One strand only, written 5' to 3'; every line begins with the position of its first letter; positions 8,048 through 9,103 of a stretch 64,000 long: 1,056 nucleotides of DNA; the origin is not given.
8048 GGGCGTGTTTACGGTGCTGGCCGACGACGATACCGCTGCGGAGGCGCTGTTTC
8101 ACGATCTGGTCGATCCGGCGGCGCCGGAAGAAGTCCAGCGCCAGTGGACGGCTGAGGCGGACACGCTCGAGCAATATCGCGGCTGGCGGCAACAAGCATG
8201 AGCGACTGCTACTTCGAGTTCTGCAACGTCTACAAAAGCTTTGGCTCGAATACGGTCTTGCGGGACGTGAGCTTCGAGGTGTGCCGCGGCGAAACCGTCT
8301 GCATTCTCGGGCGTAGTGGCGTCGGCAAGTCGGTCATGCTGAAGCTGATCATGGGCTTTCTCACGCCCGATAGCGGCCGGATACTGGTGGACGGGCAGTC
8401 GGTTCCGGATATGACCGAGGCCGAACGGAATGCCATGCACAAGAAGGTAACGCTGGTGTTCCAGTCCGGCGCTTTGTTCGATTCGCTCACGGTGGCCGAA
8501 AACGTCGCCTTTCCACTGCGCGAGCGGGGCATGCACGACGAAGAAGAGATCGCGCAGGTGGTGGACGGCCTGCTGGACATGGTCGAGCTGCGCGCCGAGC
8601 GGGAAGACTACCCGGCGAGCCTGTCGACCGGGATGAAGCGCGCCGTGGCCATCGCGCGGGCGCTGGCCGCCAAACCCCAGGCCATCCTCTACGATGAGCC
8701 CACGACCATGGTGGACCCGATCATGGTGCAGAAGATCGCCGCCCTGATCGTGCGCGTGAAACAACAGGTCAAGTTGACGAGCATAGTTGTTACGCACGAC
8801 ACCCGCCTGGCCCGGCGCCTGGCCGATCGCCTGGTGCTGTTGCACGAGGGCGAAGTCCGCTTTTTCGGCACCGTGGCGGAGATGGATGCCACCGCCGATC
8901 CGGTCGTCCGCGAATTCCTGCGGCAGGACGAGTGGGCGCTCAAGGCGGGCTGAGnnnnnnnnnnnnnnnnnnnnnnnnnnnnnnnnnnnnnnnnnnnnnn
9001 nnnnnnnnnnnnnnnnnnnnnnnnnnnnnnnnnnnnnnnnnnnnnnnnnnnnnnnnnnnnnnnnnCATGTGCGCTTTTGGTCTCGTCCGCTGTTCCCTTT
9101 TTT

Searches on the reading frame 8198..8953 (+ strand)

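Call 3: search_protein_families(library=pfam, proteins=[window:8198-8953:+], max_evalue=0.01)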
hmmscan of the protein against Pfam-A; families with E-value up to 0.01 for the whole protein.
window:8198-8953:+ (251 aa): 3 families
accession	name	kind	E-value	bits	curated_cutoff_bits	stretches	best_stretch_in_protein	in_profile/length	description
PF00005.33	ABC_tran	-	1.7e-32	113.4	25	1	21-170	1-137/137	ABC transporter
PF13304.12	AAA_21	-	8.4e-05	23.2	27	1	99-203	209-301/304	AAA domain, putative AbiEii toxin, Type IV TA system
PF03193.22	RsgA_GTPase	-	0.0094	16.2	30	0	27-53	102-128/174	RsgA GTPase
